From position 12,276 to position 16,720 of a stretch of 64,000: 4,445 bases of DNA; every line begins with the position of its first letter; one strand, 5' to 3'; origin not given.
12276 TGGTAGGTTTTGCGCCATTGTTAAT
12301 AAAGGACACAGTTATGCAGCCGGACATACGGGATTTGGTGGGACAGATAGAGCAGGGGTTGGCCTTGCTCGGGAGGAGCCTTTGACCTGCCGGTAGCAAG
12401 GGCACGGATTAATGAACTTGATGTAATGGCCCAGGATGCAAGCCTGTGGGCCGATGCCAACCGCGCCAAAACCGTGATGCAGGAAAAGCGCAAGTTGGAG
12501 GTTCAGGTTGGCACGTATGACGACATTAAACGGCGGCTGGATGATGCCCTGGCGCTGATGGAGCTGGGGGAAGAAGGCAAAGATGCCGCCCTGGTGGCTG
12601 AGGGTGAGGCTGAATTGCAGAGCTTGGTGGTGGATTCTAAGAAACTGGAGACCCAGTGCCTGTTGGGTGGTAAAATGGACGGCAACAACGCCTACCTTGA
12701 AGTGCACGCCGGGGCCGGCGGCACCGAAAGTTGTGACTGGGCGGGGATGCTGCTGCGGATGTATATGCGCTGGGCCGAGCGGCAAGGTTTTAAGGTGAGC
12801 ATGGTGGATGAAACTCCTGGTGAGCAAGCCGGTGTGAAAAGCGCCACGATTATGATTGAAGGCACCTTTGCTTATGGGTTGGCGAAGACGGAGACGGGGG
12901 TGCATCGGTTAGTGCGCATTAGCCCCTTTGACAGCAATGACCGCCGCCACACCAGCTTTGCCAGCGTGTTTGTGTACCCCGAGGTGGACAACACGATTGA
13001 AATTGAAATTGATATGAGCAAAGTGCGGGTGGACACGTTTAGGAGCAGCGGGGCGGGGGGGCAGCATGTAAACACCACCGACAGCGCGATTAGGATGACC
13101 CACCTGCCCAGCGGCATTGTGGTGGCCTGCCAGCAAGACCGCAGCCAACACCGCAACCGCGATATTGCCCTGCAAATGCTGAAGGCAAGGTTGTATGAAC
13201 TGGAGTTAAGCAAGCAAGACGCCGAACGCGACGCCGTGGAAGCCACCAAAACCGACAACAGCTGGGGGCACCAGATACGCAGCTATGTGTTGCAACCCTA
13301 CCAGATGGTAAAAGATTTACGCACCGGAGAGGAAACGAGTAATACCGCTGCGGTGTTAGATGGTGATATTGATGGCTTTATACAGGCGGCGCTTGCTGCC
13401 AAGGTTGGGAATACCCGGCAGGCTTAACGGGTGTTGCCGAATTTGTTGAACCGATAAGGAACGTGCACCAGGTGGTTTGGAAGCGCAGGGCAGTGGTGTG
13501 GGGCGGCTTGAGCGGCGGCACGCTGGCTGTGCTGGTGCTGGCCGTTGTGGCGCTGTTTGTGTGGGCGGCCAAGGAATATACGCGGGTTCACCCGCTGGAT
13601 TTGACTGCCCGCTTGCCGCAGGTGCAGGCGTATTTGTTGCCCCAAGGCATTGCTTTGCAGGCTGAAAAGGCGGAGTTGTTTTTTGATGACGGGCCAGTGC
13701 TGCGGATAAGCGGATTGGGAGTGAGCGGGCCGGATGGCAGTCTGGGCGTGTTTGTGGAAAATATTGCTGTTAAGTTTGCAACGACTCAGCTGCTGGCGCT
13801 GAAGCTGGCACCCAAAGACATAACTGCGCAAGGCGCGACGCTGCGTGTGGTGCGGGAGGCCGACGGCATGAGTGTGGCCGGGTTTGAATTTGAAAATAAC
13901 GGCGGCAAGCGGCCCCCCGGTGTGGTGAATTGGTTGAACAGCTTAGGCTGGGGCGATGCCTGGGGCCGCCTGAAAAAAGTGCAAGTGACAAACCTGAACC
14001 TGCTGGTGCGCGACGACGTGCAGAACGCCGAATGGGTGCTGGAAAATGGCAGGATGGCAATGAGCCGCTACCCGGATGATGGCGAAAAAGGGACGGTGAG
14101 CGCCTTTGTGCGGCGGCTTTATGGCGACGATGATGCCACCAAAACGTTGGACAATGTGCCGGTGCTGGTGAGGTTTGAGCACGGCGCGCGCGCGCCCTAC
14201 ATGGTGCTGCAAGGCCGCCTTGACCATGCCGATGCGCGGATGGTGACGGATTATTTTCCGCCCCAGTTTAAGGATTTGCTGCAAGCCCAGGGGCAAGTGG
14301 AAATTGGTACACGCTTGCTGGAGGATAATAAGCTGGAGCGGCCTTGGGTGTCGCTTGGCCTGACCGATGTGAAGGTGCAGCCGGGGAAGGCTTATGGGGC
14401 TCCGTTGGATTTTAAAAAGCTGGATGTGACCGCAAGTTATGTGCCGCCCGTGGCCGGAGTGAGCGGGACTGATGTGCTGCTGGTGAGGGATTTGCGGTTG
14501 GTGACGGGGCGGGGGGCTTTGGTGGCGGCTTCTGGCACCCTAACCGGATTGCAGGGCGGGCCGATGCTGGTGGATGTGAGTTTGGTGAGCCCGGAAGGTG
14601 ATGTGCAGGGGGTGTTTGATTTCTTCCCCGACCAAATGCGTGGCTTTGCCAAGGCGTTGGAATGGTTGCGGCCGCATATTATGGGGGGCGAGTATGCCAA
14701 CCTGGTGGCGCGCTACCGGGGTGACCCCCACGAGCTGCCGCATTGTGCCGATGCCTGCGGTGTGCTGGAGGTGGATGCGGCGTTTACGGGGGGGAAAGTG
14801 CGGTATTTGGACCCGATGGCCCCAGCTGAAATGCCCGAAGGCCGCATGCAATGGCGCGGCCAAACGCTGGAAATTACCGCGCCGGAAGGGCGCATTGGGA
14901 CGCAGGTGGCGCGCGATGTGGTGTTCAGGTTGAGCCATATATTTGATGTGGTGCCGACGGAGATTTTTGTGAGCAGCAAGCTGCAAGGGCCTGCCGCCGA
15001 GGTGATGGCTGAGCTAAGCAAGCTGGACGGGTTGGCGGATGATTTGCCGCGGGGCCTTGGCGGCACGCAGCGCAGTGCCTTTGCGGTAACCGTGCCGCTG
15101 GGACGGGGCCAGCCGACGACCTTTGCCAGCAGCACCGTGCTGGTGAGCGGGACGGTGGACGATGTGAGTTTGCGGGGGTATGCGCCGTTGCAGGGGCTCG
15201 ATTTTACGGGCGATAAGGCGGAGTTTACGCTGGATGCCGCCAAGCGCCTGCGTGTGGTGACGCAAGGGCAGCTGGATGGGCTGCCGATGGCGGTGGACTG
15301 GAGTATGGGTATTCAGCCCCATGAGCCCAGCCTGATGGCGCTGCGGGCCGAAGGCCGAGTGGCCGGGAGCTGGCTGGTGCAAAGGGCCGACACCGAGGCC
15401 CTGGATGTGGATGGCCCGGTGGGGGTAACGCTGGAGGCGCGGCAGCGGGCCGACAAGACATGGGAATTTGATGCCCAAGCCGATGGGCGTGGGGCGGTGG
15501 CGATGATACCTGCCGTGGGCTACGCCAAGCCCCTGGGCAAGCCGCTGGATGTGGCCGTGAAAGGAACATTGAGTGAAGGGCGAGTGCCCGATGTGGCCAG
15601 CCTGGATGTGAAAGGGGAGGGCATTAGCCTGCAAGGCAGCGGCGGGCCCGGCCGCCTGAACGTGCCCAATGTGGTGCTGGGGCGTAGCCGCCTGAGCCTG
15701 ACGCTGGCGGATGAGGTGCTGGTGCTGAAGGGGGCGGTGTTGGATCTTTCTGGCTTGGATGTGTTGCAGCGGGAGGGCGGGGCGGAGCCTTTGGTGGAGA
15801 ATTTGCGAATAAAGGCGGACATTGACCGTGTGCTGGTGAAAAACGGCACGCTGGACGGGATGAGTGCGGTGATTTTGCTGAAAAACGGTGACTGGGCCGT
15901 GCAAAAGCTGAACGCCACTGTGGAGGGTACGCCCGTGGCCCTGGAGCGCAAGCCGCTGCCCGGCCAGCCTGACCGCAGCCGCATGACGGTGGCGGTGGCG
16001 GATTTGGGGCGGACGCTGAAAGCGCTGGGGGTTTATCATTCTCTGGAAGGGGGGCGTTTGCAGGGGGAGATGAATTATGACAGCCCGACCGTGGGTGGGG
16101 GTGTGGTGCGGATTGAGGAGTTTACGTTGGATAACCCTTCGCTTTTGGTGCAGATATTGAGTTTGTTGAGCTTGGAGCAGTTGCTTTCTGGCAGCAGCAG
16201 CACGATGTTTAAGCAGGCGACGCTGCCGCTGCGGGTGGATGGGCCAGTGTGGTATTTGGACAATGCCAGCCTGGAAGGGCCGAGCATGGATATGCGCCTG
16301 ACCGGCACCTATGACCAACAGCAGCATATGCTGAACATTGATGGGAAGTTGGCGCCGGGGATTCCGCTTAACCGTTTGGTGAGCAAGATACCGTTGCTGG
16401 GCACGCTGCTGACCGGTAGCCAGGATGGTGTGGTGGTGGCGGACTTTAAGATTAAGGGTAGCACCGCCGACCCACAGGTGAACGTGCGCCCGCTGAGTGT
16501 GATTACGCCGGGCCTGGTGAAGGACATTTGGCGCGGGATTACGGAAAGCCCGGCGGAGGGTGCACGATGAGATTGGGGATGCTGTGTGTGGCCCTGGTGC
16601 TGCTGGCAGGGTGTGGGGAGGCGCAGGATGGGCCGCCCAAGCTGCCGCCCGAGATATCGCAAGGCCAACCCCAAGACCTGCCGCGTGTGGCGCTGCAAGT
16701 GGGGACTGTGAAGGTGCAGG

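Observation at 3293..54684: Strand-locked heptanucleotide tandem arrays (GTGAACA / GTTAGAR / GTGTTTR) anchored on stop codons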

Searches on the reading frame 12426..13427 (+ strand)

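Call 39: search_protein_families(library=pfam, proteins=[window:12426-13427:+], max_evalue=0.01)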
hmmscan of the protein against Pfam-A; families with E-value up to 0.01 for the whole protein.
window:12426-13427:+ (333 aa): 2 families
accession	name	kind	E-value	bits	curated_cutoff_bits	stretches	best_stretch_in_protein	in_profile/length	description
PF03462.23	PCRF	-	5.4e-54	183.4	24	1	3-181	13-194/194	PCRF domain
PF00472.26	RF-1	-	4.8e-42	143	35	1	190-299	2-116/116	RF-1 domain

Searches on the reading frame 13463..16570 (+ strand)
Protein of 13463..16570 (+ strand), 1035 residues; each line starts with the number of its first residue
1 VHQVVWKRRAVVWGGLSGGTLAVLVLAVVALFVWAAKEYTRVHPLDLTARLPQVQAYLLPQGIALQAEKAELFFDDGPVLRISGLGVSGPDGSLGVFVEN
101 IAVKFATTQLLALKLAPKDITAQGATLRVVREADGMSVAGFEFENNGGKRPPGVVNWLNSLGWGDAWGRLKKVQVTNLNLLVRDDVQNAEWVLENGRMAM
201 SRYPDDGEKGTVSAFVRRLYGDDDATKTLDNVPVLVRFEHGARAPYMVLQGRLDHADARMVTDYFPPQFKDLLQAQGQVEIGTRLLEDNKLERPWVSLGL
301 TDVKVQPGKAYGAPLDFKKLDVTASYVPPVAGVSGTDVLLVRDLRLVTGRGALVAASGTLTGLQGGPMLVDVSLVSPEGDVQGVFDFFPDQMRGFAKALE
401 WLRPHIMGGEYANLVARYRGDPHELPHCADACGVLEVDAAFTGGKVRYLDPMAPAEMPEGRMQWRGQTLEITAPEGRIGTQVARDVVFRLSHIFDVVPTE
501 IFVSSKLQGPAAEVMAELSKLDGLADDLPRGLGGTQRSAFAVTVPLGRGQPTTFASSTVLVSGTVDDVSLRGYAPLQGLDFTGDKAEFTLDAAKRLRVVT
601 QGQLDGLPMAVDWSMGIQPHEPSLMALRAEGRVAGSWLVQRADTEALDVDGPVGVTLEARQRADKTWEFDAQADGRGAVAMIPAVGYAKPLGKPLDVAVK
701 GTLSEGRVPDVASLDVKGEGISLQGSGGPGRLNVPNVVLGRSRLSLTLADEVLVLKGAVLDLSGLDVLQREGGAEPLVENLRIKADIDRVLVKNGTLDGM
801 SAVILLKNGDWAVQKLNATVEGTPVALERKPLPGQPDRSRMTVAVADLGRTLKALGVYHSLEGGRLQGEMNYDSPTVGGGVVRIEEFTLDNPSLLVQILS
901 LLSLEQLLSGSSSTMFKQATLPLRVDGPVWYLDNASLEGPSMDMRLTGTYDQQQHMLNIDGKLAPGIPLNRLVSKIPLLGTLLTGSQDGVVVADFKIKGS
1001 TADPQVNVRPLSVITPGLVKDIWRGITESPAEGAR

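Call 27: find_related_loci(query=window:13463-16570:+, collection=metagenome_contigs, flank=10000)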
Query window:13463-16570:+ (1035 aa) in metagenome_contigs; peptide patterns used: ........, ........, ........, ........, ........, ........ (x = any residue, [..] = any of these).
21 stretches matched a pattern, but none encodes a relative of the query by tblastn (E <= 1e-3).
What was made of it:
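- Tried and rejected: The collection lacks this organism (call 27).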
